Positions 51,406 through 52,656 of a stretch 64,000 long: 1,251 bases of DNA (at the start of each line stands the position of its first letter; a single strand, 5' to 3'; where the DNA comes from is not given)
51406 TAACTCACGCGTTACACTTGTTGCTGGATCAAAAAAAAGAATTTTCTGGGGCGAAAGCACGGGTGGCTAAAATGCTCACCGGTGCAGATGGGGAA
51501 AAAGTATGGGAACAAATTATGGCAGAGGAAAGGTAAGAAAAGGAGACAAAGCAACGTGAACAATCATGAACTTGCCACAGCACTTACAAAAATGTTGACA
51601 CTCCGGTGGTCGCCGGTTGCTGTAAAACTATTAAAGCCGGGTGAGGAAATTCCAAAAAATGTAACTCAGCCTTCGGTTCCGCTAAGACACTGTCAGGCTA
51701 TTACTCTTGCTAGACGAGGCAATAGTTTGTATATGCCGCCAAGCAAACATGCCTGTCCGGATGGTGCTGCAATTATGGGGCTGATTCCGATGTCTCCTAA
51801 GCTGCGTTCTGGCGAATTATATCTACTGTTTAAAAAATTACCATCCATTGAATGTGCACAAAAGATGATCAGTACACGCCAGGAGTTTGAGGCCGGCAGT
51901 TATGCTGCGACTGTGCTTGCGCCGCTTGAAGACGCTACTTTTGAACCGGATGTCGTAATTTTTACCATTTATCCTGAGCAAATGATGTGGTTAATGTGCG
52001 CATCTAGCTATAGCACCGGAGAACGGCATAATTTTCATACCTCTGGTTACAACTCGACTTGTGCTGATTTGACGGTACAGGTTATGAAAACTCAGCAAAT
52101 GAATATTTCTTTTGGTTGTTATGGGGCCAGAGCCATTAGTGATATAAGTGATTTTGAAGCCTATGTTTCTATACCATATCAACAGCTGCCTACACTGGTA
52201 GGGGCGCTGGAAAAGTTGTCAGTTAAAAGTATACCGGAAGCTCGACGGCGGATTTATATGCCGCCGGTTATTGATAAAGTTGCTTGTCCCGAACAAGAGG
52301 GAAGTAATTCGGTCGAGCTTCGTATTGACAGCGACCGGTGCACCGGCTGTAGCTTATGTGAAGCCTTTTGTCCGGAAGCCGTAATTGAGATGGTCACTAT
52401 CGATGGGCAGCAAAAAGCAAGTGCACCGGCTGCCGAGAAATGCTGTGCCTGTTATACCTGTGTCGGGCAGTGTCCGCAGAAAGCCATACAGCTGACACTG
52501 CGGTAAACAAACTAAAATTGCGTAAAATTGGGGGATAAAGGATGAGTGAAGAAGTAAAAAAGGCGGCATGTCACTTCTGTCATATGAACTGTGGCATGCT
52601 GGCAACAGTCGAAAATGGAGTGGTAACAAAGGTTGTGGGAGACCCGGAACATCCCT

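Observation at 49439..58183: Nine-gene sigma-54 operon combining a cytoplasm-facing PsrABC-like Mo/W enzyme with HdrD-like and DUF169-ferredoxin partners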

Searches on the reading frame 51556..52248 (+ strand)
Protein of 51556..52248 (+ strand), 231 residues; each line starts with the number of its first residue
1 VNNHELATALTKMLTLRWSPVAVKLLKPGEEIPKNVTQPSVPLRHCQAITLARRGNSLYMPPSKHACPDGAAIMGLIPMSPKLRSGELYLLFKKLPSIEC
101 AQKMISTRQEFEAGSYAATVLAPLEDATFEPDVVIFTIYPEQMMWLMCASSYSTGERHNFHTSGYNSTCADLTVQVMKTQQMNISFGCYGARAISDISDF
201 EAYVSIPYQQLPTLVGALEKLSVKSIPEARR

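Call 65: predict_structure(alignment_id=A2)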
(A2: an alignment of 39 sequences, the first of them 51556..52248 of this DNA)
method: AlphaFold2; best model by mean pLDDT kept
length: 231 residues; sequences in the alignment: 39
mean_pLDDT: 86.6   pTM: 0.86
mean pLDDT of the five models: 86.6, 85.1, 83.5, 76.6, 58.6
residues with pLDDT >= 90: 141; 70-90: 58; 50-70: 24; < 50: 8
segments of 3 or more residues with pLDDT < 50: 189-193, 229-231
pLDDT, mean of each block of 10 residues (from residue 1): 93 93 97 96 91 95 92 94 84 76 86 97 97 94 92 86 66 91 71 56 92 94 64 38
secondary structure, 60 per line:
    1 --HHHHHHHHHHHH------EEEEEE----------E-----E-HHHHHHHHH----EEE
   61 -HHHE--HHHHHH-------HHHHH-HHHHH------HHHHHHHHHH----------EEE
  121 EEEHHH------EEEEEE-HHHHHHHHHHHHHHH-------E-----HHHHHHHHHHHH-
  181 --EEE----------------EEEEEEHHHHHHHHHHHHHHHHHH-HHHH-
elements in order: H3-14 E21-26 H45-53 E58-60 H68-73 H81-85 H87-91 H98-107 E118-123 E133-138 H140-154 H168-179 E183-185 E202-207 H208-225 H227-230

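Call 67: fold_search(model_id=the predicted structure, library=pdb)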
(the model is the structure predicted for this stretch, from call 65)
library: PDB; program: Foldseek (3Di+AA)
matches with E <= 10: 456; with E <= 0.001: 0
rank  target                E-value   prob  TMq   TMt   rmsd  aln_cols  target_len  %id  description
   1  8hrq_B                4.5e-02  0.14  0.22  0.18  15.9       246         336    9  Crystal structure of glyceraldehyde-3-phosphate dehydrogenase from Corynebacterium glutamicum ATCC13032 (L36S/T37K) in (released 2023-12-06)
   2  1gyp_A                1.2e-01  0.10  0.20  0.16  16.8       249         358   10  CRYSTAL STRUCTURE OF GLYCOSOMAL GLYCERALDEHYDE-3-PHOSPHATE DEHYDROGENASE FROM LEISHMANIA MEXICANA: IMPLICATIONS FOR ST (released 1995-12-07)
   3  8hrt_B                1.5e-01  0.11  0.23  0.18  16.2       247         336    8  Crystal structure of glyceraldehyde-3-phosphate dehydrogenase from Corynebacterium glutamicum ATCC13032 (L36S/T37K/F10 (released 2023-12-06)
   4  8hrr_B                1.6e-01  0.08  0.20  0.16  16.1       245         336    9  Crystal structure of glyceraldehyde-3-phosphate dehydrogenase from Corynebacterium glutamicum ATCC13032 (L36S/T37K/F10 (released 2023-12-06)
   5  7zq3_R                1.9e-01  0.10  0.23  0.18  15.8       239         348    8  Crystal structure of photosynthetic glyceraldehyde-3-phosphate dehydrogenase from Chlamydomonas reinhardtii (CrGAPA) c (released 2022-07-20)
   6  7zqk_R                1.9e-01  0.09  0.22  0.17  15.5       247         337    9  Crystal structure of photosynthetic glyceraldehyde-3-phosphate dehydrogenase from Chlamydomonas reinhardtii (CrGAPA) c (released 2022-07-20)
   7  8hrs_C                1.9e-01  0.08  0.21  0.18  15.7       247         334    9  Crystal structure of glyceraldehyde-3-phosphate dehydrogenase from Corynebacterium glutamicum ATCC13032 (L36S/T37K/P19 (released 2023-12-06)
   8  6ite_P                1.9e-01  0.07  0.19  0.15  16.8       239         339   11  Crystal structure of group A Streptococcal surface dehydrogenase (SDH) (released 2019-09-25)
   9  3doc_A                2.0e-01  0.09  0.23  0.18  15.9       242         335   10  Crystal Structure of TrkA glyceraldehyde-3-phosphate dehydrogenase from Brucella melitensis (released 2008-07-29)
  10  6ite_Q                2.0e-01  0.06  0.19  0.15  16.8       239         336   11  Crystal structure of group A Streptococcal surface dehydrogenase (SDH) (released 2019-09-25)
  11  8oha_D                2.1e-01  0.10  0.22  0.18  15.6       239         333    8  Crystal structure of Leptospira interrogans GAPDH (released 2023-08-23)
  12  8hrt_A                2.1e-01  0.08  0.22  0.18  15.7       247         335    9  Crystal structure of glyceraldehyde-3-phosphate dehydrogenase from Corynebacterium glutamicum ATCC13032 (L36S/T37K/F10 (released 2023-12-06)
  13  8hro_B                2.4e-01  0.07  0.20  0.16  16.3       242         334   10  Crystal structure of glyceraldehyde-3-phosphate dehydrogenase from Corynebacterium glutamicum ATCC13032 in complex wit (released 2023-12-06)
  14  7zq3_O                2.6e-01  0.09  0.22  0.18  15.4       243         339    8  Crystal structure of photosynthetic glyceraldehyde-3-phosphate dehydrogenase from Chlamydomonas reinhardtii (CrGAPA) c (released 2022-07-20)
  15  2xf8_D                2.6e-01  0.05  0.16  0.13  15.6       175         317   10  Structure of the D-Erythrose-4-Phosphate Dehydrogenase from E. coli in complex with a NAD cofactor analog (3-Chloroace (released 2011-06-08)
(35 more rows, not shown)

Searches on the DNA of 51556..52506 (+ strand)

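Call 91: search_rna_families(sources=[L042, L043, L044, L045, L046, L048, L050, L051, L052, L055], threshold=gathering)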
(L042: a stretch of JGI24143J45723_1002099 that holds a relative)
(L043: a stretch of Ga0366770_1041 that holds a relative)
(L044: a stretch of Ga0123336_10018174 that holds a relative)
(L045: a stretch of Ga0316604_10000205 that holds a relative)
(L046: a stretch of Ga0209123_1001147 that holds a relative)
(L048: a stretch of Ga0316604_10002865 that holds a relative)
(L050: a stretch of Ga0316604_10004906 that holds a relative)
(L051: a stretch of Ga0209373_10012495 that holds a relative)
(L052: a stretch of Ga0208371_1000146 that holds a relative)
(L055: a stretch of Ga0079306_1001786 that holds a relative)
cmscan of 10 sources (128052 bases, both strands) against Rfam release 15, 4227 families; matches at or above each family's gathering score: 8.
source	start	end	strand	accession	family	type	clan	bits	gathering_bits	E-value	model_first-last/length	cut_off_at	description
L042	8728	8858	+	RF01055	Molybdenum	Cis-reg; riboswitch;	-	83.2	36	2.1e-18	1-135/135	no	Molybdenum/Tungsten riboswitch aptamer (Moco RNA motif)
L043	12800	12930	+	RF01055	Molybdenum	Cis-reg; riboswitch;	-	79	36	3.7e-17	1-135/135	no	Molybdenum/Tungsten riboswitch aptamer (Moco RNA motif)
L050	8462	8593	+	RF01055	Molybdenum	Cis-reg; riboswitch;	-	75.5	36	3.8e-16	1-135/135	no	Molybdenum/Tungsten riboswitch aptamer (Moco RNA motif)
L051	2188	2320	+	RF01055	Molybdenum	Cis-reg; riboswitch;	-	74.8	36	6e-16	1-135/135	no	Molybdenum/Tungsten riboswitch aptamer (Moco RNA motif)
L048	8660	8791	+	RF01055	Molybdenum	Cis-reg; riboswitch;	-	74.4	36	7.9e-16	1-135/135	no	Molybdenum/Tungsten riboswitch aptamer (Moco RNA motif)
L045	12255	12388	+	RF01055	Molybdenum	Cis-reg; riboswitch;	-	74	36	1e-15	1-135/135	no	Molybdenum/Tungsten riboswitch aptamer (Moco RNA motif)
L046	12882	13011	+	RF01055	Molybdenum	Cis-reg; riboswitch;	-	68.2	36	5.3e-14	1-135/135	no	Molybdenum/Tungsten riboswitch aptamer (Moco RNA motif)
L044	4845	4974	+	RF01055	Molybdenum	Cis-reg; riboswitch;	-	65.3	36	3.6e-13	1-135/135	no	Molybdenum/Tungsten riboswitch aptamer (Moco RNA motif)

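Call 92: search_rna_families(sources=[L056, L057, L059, L061, L063, L069, L037, L072], threshold=gathering)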
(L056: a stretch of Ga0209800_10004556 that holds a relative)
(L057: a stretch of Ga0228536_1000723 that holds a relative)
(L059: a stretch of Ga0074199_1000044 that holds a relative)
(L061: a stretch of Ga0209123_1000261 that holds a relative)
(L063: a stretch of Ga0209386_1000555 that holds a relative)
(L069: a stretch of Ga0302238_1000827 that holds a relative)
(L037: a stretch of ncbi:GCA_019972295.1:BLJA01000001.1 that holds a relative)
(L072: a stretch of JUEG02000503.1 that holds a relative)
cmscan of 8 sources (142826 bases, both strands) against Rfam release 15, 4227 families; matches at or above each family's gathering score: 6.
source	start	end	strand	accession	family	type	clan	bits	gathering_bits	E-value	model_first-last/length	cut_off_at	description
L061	3245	3375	+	RF01055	Molybdenum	Cis-reg; riboswitch;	-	84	36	1.4e-18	1-135/135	no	Molybdenum/Tungsten riboswitch aptamer (Moco RNA motif)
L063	4135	4265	+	RF01055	Molybdenum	Cis-reg; riboswitch;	-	83.5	36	1.9e-18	1-135/135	no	Molybdenum/Tungsten riboswitch aptamer (Moco RNA motif)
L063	9470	9602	+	RF01055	Molybdenum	Cis-reg; riboswitch;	-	75.4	36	4.6e-16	1-135/135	no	Molybdenum/Tungsten riboswitch aptamer (Moco RNA motif)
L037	17767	17839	-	RF00005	tRNA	Gene; tRNA;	CL00001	73.9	29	6e-14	1-71/71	no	tRNA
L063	9204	9337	+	RF01055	Molybdenum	Cis-reg; riboswitch;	-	72.3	36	3.8e-15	1-135/135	no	Molybdenum/Tungsten riboswitch aptamer (Moco RNA motif)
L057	2482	2665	-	RF00013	6S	Gene;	-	61.5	46.4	2.2e-09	1-187/187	no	6S / SsrS RNA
